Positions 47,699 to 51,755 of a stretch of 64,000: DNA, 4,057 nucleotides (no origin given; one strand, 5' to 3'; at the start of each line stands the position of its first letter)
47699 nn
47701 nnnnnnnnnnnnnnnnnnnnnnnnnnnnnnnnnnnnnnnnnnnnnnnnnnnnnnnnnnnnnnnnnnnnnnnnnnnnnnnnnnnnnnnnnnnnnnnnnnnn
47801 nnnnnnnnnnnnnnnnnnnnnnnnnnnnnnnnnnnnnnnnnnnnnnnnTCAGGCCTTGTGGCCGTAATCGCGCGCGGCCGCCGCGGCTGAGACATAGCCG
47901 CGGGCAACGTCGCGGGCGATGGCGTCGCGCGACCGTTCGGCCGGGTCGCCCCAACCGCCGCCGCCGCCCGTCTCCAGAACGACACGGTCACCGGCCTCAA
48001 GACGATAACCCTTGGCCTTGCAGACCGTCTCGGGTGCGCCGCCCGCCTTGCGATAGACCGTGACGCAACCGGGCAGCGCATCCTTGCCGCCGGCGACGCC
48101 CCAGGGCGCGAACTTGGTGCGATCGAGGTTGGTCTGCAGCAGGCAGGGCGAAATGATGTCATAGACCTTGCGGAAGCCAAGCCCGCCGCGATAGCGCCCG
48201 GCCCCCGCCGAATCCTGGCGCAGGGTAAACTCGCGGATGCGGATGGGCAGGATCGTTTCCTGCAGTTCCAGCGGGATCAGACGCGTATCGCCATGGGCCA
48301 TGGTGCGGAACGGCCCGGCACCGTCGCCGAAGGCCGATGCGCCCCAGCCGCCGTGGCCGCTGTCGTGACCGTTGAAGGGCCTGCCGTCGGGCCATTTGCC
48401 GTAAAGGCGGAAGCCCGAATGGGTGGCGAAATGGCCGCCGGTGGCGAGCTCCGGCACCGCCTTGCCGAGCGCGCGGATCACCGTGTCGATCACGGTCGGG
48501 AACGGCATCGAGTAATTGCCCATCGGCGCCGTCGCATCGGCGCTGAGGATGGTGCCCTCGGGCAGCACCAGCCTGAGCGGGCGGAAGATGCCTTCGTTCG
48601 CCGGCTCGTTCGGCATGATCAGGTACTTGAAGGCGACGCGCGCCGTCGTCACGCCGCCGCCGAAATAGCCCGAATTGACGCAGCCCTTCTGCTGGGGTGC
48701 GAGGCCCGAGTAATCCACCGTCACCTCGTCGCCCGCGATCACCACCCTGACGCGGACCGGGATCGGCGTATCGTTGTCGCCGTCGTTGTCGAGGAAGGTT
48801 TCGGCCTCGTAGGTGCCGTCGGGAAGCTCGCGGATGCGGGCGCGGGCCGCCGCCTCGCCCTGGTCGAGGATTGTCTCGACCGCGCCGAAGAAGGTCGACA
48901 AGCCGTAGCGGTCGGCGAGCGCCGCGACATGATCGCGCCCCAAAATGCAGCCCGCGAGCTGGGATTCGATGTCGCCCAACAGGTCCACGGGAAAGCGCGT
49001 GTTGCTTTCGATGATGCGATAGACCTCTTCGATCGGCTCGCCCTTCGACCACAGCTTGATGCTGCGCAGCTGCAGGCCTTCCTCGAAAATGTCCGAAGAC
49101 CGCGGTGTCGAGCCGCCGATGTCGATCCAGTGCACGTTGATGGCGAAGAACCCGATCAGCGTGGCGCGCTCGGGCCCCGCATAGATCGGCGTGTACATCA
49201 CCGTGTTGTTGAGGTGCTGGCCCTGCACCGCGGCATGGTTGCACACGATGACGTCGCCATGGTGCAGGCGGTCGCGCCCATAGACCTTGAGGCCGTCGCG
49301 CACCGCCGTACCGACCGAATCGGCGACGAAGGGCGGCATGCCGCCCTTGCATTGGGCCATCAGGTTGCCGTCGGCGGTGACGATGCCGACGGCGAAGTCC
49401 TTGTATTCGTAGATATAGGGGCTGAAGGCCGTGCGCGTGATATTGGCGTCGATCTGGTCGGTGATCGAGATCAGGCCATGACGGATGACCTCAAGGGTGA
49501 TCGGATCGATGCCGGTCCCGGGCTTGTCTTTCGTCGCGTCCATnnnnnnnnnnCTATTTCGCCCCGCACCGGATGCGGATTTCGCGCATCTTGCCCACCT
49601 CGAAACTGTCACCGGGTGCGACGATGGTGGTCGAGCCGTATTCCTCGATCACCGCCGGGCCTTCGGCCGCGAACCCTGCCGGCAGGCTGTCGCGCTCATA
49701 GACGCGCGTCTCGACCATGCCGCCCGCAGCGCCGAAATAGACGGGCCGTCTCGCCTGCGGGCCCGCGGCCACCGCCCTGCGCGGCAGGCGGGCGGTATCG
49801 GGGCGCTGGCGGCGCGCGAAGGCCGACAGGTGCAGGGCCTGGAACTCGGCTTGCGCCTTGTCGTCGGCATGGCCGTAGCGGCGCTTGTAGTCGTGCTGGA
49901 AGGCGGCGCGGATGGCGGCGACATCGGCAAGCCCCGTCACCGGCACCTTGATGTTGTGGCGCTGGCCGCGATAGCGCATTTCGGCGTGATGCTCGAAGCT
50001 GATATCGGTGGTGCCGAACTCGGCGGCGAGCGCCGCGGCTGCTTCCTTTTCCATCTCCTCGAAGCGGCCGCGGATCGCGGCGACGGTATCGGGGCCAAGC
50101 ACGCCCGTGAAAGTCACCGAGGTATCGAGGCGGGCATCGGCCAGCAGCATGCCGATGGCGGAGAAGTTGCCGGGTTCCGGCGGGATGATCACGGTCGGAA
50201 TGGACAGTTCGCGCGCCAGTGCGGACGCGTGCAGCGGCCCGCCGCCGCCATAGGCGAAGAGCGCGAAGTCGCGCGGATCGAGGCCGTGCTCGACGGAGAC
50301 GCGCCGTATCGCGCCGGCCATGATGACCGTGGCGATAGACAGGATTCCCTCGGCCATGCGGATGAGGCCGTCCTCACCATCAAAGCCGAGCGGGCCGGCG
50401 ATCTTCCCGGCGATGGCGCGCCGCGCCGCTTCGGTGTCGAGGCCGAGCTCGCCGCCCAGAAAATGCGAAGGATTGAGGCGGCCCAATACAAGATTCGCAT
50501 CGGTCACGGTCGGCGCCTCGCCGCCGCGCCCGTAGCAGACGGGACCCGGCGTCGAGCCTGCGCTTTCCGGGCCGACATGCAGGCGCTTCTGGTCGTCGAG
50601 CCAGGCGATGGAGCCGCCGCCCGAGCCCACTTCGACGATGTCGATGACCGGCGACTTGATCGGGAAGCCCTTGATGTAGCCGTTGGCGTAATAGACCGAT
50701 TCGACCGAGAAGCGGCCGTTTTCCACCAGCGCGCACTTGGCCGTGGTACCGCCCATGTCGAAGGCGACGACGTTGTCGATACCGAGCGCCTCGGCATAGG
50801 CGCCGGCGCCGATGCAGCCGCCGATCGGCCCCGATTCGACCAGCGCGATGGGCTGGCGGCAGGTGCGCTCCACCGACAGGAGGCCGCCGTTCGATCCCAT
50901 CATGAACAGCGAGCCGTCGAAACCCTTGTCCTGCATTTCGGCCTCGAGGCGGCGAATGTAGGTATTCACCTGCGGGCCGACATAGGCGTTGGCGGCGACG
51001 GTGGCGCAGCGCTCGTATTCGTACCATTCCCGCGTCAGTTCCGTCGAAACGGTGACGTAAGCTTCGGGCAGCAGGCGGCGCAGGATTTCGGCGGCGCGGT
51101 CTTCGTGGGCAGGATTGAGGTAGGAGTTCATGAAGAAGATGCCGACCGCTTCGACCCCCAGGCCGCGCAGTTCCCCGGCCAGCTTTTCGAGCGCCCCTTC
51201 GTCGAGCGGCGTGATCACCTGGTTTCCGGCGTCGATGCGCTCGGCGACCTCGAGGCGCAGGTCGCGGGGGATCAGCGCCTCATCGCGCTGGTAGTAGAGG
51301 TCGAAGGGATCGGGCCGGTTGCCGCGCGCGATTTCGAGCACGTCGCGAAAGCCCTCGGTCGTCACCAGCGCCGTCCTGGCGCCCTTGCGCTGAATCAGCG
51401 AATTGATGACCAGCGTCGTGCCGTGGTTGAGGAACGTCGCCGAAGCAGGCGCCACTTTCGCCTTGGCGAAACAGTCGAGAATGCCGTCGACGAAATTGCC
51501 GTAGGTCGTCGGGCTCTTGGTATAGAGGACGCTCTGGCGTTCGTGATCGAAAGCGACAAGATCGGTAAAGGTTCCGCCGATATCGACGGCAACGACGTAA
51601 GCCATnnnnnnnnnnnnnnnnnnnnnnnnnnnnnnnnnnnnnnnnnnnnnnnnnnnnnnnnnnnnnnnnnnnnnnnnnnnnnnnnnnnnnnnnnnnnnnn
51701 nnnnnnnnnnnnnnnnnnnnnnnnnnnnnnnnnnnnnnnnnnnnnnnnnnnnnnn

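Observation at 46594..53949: Five-gene operon: amidohydrolase-2 - orphan SBP - HyuA - HyuB - bicupin dioxygenase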

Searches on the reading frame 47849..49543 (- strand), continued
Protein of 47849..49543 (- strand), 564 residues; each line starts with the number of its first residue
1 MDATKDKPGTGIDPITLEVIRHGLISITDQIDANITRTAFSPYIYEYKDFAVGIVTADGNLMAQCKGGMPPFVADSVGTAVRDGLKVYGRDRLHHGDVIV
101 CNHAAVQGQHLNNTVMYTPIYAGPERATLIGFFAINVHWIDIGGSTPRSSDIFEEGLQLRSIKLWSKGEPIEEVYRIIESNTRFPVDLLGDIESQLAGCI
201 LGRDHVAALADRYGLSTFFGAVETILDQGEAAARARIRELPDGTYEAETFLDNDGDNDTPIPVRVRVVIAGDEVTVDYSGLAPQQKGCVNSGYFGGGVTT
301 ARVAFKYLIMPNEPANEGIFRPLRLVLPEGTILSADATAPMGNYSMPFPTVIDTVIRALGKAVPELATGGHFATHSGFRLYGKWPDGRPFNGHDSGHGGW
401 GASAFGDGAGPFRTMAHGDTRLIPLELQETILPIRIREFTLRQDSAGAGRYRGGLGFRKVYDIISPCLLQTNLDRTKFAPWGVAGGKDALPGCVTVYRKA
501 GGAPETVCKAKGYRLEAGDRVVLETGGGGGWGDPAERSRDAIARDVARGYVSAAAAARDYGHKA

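Call 78: search_dna_similar(query=window:47849-49543:-, collection=plasmids, mode=protein, max_rows=25)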
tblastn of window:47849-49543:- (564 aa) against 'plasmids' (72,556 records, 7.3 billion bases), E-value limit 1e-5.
Records with a match: 943; places in all: 1310; records where one place covers at least 80% of the query: 872.
Best place of each record, by identity: <60% 943.
By first word of the organism name: Agrobacterium 173; Rhizobium 160; Sinorhizobium 116; Pseudosulfitobacter 49; Paracoccus 34; Rhodococcus 22; Sulfitobacter 20; Ensifer 15; Paraburkholderia 14; Burkholderia 13; and 109 more.
By predicted mobility (MOB-suite, as given by PLSDB): non-mobilizable 544; conjugative 280; mobilizable 119.
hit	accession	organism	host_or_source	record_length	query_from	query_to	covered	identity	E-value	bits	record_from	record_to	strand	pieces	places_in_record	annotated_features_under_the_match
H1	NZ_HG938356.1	Neorhizobium galegae bv. officinalis bv. officinalis str. ...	Galega officinalis root nodule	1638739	4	539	95%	42.8%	2e-125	413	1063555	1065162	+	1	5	record has no annotation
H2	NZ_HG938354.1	Neorhizobium galegae bv. orientalis str. HAMBI 540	Galega orientalis root nodule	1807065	13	539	93%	43.2%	1e-125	414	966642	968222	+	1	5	record has no annotation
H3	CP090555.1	Neorhizobium galegae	Galega,Cell culture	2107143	13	539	93%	42.2%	4e-68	416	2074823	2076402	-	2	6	hydantoinase B/oxoprolinase family protein (x2)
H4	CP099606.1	Comamonadaceae bacterium OTU4NAUVB1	Arabidopsis thaliana,pure culture,leaf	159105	11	543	95%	38.9%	3e-95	325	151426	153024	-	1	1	hydantoinase B/oxoprolinase family protein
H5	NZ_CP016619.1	Microvirga ossetica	Vicia alpestris,cell culture,nodules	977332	11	544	95%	38.6%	3e-97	332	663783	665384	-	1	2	hydantoinase B/oxoprolinase family protein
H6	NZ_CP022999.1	Rhizobium sp. 11515TR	Cell culture,agricultural soil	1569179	12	544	95%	36.6%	9e-79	278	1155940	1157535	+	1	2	none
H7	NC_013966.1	Haloferax volcanii DS2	-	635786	5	542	95%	36.2%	5e-85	296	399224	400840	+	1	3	hydantoinase B/oxoprolinase family protein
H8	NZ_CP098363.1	Paracoccus sp. TOH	cell cuture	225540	12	542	94%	36.5%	2e-79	280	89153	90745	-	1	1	hydantoinase B/oxoprolinase family protein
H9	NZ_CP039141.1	Haloferax mediterranei ATCC 33500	Cell culture,Spain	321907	12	537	93%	36.7%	2e-81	285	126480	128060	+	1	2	hydantoinase B/oxoprolinase family protein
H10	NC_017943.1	Haloferax mediterranei ATCC 33500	-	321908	12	537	93%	36.7%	2e-81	285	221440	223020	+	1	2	hydantoinase B/oxoprolinase family protein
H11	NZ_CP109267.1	Streptomyces sp. NBC_01643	-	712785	3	524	93%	36.9%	7e-87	301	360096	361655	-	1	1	hydantoinase B/oxoprolinase family protein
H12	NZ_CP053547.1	Paenarthrobacter sp. YJN-5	cell culture,soil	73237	12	543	94%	36.2%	5e-91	313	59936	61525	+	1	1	hydantoinase B/oxoprolinase family protein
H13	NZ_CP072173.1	Rhizobium sp. AB2/73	Phyla canescens,cell culture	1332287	12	544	95%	35.9%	6e-76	270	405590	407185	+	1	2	record has no annotation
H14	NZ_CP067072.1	Rhizobium sp. AB2/73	Phyla canescens,cell culture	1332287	12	544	95%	35.9%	6e-76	270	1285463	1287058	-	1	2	record has no annotation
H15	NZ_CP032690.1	Rhizobium sp. CCGE532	Phaseolus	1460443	12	544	95%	35.6%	4e-74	264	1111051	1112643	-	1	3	record has no annotation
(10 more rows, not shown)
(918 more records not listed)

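Call 80: search_protein_families(library=ncbifam, proteins=[L014:2580-3185:+, L013:4294-5097:+], max_evalue=0.00001)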
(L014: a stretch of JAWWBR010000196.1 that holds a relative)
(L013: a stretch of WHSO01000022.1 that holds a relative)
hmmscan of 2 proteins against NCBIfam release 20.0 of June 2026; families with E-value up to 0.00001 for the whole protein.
L014:2580-3185:+ (201 aa): 0 families

L013:4294-5097:+ (267 aa): 1 family
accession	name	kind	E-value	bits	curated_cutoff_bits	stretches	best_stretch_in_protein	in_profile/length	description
TIGR04305.1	fol_rel_CADD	subfamily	1.3e-08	34.7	200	1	42-162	19-134/212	CADD family putative folate metabolism protein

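Call 92: search_protein_families(library=pfam, proteins=[L037:11704-12738:+, L046:11689-12741:+, L063:7329-8396:+, L016:1029-1772:+, L020:740-1942:-, L019:11734-12369:+], max_evalue=0.001)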
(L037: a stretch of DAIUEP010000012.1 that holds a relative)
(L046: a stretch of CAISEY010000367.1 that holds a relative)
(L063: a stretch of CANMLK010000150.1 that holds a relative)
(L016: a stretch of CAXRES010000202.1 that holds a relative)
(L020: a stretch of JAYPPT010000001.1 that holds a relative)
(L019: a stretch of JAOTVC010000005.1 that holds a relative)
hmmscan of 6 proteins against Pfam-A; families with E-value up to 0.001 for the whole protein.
L037:11704-12738:+ (344 aa): 1 family
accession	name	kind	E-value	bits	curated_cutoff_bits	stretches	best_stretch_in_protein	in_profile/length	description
PF03401.19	TctC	-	0.00099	19.1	27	0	67-151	16-98/274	Tripartite tricarboxylate transporter family receptor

L046:11689-12741:+ (350 aa): 1 family
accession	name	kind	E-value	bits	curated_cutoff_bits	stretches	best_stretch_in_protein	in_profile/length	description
PF03401.19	TctC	-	4.6e-05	23.5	27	1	58-211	3-157/274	Tripartite tricarboxylate transporter family receptor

L063:7329-8396:+ (355 aa): 1 family
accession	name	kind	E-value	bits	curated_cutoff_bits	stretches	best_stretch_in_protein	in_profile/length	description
PF03401.19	TctC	-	2.1e-06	27.9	27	0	78-162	16-98/274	Tripartite tricarboxylate transporter family receptor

L016:1029-1772:+ (247 aa): 2 families
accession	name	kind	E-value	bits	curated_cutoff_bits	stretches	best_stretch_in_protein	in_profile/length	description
PF14518.11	Haem_oxygenas_2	-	4.5e-14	53.1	28.9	1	41-224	2-176/177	Iron-containing redox enzyme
PF03070.21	TENA_THI-4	-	1.4e-05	25.4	22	1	40-145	31-129/210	TENA/THI-4/PQQC family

L020:740-1942:- (400 aa): 2 families
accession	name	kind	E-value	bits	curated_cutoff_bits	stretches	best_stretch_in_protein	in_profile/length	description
PF07883.17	Cupin_2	-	5.5e-07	29.6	27.2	0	72-142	2-66/70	Cupin domain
PF11699.14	CENP-C_C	-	0.00058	20.5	29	0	61-139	6-79/85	Mif2/CENP-C like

L019:11734-12369:+ (211 aa): 1 family
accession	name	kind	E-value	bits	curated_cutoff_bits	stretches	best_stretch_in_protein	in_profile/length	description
PF02627.25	CMD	-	1.3e-05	25.5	23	1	73-146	5-79/84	Carboxymuconolactone decarboxylase family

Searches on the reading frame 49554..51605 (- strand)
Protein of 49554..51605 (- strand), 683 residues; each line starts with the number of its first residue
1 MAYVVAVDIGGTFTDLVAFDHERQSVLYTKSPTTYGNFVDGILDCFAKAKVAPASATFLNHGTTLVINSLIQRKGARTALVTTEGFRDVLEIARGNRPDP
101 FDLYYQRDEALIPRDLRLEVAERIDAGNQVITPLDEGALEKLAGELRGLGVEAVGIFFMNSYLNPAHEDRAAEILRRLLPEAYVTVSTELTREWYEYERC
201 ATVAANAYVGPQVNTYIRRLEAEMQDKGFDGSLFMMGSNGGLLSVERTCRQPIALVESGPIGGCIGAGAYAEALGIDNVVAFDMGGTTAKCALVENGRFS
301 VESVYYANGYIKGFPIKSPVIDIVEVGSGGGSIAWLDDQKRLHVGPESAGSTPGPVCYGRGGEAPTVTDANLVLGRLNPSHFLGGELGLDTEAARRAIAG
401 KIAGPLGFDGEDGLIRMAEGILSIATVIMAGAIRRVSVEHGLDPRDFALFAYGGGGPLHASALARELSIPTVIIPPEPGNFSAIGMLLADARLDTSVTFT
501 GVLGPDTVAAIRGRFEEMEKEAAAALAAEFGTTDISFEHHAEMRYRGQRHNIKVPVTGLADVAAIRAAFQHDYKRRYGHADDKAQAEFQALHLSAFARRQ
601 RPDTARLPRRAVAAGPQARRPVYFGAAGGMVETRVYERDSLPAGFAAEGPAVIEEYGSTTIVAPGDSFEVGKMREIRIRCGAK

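Call 4: search_protein_families(library=pfam, proteins=[window:49554-51605:-])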
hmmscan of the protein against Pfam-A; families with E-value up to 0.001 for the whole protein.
window:49554-51605:- (683 aa): 3 families
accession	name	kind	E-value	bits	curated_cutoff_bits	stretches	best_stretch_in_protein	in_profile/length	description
PF01968.24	Hydantoinase_A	-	4.6e-91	305.5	22.9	1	199-493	1-289/291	Hydantoinase/oxoprolinase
PF05378.19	Hydant_A_N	-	4.4e-47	160.5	25.2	1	5-178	2-175/176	Hydantoinase/oxoprolinase N-terminal region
PF19278.4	Hydant_A_C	-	4.3e-13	49.5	21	1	509-673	12-185/193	Hydantoinase/oxoprolinase C-terminal domain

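Call 5: search_protein_families(library=ncbifam, proteins=[window:49554-51605:-])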
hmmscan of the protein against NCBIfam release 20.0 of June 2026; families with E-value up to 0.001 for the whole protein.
window:49554-51605:- (683 aa): 3 families
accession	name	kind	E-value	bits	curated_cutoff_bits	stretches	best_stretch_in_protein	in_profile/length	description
NF050156.1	CapLactmsAlpCapA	equivalog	1.5e-142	476.3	1000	1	3-667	1-674/689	caprolactamase subunit alpha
NF042975.2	AcphenoCarb_ApcC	equivalog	3.3e-84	283.4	1500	1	5-673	11-704/733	acetophenone carboxylase subunit gamma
NF042960.1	AcphenoCarb_ApcA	equivalog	2.7e-56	191.1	1250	1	3-665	2-642/658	acetophenone carboxylase subunit alpha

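Call 53: search_solved_structures(query=window:49554-51605:-, max_evalue=0.001, show_alignments=1)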
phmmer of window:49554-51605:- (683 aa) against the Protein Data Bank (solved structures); distinct sequences matched with E-value up to 0.001: 6.
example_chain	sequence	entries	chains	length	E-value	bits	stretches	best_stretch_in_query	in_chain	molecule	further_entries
7hk5_A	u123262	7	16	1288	2.8e-124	419.3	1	5-681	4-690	N-methylhydantoinase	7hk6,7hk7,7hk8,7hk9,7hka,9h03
6yra_A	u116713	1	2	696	3.9e-113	382.5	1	3-665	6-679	5-oxoprolinase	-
5l9w_B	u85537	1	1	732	1.1e-79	272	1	5-665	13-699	Acetophenone carboxylase gamma subunit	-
5m45_B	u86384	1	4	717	2.1e-59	204.9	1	4-669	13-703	Acetone carboxylase beta subunit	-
5svb_B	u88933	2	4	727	3.8e-59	204.1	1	4-669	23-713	Acetone carboxylase beta subunit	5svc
5l9w_b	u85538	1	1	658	5.4e-48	167.3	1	3-490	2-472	Acetophenone carboxylase alpha subunit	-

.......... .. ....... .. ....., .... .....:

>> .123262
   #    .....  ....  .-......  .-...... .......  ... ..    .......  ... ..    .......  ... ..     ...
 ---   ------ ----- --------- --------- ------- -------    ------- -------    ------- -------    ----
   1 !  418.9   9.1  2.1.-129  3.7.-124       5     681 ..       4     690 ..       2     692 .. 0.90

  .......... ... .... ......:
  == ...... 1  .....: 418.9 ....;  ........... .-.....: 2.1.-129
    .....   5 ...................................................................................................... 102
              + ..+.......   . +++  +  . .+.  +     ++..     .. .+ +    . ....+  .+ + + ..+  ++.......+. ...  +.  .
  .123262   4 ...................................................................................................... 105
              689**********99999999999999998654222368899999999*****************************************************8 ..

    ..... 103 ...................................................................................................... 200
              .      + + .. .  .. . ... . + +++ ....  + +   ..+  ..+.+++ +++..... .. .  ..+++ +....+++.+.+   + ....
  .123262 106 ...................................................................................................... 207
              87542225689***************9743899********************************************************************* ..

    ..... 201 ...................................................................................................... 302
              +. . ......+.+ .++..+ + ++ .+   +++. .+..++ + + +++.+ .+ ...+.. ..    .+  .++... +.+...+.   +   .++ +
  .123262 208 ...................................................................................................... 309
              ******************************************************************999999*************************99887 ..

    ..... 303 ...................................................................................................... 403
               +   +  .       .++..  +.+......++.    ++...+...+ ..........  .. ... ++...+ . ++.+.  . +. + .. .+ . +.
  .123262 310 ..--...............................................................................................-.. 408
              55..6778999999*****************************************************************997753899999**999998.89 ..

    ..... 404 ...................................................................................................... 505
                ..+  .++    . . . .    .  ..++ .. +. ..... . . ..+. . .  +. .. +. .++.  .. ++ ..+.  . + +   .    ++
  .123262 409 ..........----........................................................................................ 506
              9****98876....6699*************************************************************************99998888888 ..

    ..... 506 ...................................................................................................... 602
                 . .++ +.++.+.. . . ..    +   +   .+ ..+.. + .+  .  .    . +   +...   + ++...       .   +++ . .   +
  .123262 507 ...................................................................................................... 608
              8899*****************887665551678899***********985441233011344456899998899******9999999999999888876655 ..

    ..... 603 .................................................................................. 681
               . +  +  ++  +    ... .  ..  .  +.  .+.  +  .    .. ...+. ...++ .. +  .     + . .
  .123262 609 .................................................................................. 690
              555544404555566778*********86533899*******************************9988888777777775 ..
